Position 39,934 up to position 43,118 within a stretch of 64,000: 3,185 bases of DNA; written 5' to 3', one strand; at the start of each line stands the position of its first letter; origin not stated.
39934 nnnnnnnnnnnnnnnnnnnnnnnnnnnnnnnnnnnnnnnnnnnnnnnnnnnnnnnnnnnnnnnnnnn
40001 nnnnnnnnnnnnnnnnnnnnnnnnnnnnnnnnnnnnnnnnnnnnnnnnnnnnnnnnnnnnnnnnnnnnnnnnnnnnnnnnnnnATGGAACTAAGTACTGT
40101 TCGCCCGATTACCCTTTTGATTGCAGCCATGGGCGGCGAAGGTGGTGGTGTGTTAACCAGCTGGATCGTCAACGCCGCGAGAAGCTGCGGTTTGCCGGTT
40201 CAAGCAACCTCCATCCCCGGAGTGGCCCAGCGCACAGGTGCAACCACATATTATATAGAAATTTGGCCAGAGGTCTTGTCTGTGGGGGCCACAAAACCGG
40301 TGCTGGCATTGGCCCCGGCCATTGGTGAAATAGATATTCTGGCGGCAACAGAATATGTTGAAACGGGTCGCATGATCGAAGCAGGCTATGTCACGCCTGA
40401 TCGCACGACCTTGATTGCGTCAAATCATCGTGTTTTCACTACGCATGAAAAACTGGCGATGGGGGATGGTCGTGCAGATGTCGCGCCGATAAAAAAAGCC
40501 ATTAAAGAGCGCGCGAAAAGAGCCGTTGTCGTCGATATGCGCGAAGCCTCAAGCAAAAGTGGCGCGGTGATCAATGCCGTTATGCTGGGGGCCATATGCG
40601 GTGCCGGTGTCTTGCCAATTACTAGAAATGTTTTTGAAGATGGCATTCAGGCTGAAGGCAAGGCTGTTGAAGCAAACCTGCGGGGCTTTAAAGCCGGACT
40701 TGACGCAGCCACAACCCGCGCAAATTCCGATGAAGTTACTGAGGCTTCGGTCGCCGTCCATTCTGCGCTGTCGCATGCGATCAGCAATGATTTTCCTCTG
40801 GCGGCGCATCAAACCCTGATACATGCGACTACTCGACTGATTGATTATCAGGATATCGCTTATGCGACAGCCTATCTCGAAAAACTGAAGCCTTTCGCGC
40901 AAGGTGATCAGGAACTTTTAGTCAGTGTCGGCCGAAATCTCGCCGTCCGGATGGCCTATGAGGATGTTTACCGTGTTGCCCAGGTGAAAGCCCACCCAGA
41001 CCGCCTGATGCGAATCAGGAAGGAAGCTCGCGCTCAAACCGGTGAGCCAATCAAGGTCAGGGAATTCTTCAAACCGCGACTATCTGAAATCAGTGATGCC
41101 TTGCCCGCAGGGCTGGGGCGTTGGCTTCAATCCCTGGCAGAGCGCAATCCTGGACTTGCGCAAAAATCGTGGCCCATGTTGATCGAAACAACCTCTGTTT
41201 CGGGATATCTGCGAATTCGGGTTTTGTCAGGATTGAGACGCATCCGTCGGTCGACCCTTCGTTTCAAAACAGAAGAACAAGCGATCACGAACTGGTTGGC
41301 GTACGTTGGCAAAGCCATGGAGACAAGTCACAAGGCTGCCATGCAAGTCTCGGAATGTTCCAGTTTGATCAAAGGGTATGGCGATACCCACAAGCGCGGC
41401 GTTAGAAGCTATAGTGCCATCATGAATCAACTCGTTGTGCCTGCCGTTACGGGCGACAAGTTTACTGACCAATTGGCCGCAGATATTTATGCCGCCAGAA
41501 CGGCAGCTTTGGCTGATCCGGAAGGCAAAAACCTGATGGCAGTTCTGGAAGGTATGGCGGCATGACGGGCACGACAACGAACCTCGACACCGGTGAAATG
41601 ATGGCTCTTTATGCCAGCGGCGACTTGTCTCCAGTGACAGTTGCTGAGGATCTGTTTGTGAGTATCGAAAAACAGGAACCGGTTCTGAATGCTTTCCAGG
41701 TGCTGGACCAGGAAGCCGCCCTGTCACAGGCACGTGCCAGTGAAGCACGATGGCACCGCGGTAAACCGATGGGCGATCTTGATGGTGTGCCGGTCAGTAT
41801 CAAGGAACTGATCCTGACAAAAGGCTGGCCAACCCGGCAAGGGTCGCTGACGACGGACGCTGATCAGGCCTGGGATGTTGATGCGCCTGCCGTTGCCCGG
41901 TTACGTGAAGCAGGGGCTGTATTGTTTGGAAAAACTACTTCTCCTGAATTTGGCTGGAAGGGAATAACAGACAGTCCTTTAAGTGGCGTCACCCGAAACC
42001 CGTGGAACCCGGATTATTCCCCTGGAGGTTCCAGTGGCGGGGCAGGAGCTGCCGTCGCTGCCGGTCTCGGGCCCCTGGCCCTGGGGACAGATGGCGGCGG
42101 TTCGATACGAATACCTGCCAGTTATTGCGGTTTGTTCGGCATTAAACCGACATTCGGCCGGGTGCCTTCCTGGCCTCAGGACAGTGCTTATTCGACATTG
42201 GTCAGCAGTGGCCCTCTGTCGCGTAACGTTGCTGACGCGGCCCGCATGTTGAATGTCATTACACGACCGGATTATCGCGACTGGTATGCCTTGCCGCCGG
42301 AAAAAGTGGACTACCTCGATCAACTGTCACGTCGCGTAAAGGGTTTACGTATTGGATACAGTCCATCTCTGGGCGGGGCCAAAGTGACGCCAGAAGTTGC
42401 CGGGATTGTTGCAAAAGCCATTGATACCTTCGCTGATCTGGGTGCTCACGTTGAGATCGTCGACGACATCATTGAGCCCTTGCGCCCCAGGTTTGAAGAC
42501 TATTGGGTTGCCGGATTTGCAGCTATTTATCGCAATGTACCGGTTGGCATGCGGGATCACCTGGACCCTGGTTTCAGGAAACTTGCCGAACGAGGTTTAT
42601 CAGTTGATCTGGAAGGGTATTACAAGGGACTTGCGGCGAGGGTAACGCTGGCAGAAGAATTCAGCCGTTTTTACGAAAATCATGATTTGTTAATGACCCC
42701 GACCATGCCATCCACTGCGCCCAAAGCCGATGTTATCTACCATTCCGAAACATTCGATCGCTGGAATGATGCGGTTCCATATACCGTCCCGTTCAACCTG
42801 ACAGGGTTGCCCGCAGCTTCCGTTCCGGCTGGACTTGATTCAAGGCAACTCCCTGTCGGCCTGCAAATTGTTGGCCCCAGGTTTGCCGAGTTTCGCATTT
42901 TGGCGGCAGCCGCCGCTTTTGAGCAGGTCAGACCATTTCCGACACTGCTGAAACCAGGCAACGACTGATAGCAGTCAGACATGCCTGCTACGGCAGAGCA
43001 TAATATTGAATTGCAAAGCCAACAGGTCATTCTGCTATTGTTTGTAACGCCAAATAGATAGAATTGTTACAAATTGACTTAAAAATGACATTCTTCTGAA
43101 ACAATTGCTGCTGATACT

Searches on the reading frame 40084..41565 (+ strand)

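Call 54: search_protein_families(library=ncbifam, proteins=[window:40084-41565:+], max_evalue=1e-10)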
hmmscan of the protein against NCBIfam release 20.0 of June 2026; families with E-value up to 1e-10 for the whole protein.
window:40084-41565:+ (493 aa): 7 families
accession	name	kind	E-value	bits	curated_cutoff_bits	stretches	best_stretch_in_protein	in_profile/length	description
NF006179.0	PRK08312.1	subfamily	1.1e-160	536.1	348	1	4-490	7-507/514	indolepyruvate oxidoreductase subunit beta family protein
NF009589.0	PRK13030.1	subfamily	9.6e-24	83.1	816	1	7-449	727-1152/1170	indolepyruvate ferredoxin oxidoreductase family protein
NF009588.0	PRK13029.1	subfamily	2.1e-22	78.9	952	1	5-448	741-1170/1196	indolepyruvate ferredoxin oxidoreductase family protein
NF005323.0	PRK06853.1-3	equivalog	2.2e-13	50.6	238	1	9-208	7-194/197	indolepyruvate oxidoreductase subunit beta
NF005322.0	PRK06853.1-2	equivalog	4.3e-13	49.5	237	1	10-210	7-194/197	indolepyruvate oxidoreductase subunit beta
TIGR03334.1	IOR_beta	equivalog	3.1e-11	43.6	205.8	1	11-206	3-188/189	indolepyruvate ferredoxin oxidoreductase subunit beta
NF005325.0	PRK06853.1-5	equivalog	5.6e-11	42.5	230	1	10-208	5-190/192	indolepyruvate oxidoreductase subunit beta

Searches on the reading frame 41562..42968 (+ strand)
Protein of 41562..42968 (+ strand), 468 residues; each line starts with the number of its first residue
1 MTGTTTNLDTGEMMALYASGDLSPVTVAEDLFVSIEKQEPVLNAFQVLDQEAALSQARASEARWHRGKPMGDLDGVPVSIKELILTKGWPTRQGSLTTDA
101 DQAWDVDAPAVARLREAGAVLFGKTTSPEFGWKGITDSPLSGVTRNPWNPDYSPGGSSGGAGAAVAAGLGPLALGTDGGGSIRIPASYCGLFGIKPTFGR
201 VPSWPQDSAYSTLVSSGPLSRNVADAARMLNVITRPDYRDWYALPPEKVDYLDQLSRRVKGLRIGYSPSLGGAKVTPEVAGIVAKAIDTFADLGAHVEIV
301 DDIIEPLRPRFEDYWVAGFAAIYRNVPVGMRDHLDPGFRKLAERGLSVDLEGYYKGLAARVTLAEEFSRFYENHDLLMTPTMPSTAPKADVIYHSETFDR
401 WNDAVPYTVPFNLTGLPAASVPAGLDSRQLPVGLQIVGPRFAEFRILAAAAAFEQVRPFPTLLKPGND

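Call 48: search_protein_families(library=pfam, proteins=[window:41562-42968:+])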
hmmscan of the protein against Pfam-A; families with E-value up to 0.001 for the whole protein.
window:41562-42968:+ (468 aa): 1 family
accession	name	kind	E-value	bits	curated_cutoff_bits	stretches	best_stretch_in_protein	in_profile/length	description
PF01425.27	Amidase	-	2.7e-100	336.9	27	1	31-447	6-445/445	Amidase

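Call 54: search_protein_families(library=ncbifam, proteins=[window:41562-42968:+], max_evalue=1e-10)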
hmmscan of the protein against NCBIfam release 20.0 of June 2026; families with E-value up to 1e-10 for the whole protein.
window:41562-42968:+ (468 aa): 26 families (the best 25 are shown)
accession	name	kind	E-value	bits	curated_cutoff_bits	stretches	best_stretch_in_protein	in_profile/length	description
NF004815.0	PRK06169.1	equivalog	1.3e-178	594.4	506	1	5-460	7-462/471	amidase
NF005450.0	PRK07042.1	equivalog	2.8e-125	418.4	458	1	5-458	4-453/464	amidase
NF005687.0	PRK07487.1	subfamily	4.7e-90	302.6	428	1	8-457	8-456/468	amidase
NF004717.0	PRK06061.1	equivalog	6.3e-83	279.1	498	1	12-458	21-468/483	amidase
NF009119.0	PRK12470.1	equivalog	1.3e-81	275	498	1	14-461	15-456/462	amidase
NF005686.0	PRK07486.1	subfamily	4.3e-78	263.1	465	1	7-461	13-477/486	amidase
TIGR00132.1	gatA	equivalog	2.2e-70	237.7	481.1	2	23-300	11-284/466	Asp-tRNA(Asn)/Glu-tRNA(Gln) amidotransferase subunit GatA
NF005899.0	PRK07869.1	equivalog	2.8e-68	230.9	418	1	7-462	14-467/471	amidase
NF005565.0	PRK07235.1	subfamily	4.1e-68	230.2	545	2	67-300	82-316/506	amidase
NF004816.0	PRK06170.1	equivalog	2.1e-66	224.5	503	1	12-455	16-480/493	amidase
NF006631.0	PRK09201.1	equivalog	2.2e-66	224.5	461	1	9-455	8-453/466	AtzE family amidohydrolase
TIGR02715.1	amido_AtzE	subfamily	2.5e-63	214.6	425.75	1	14-455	6-446/452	AtzE family amidohydrolase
NF005688.0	PRK07488.1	equivalog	1e-62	212.6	532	1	11-297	14-284/474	indoleacetamide hydrolase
NF004766.0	PRK06102.1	equivalog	1.7e-62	212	559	1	6-456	6-450/455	amidase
NF005460.0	PRK07056.1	subfamily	2.9e-59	201.2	447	1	18-456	18-452/457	amidase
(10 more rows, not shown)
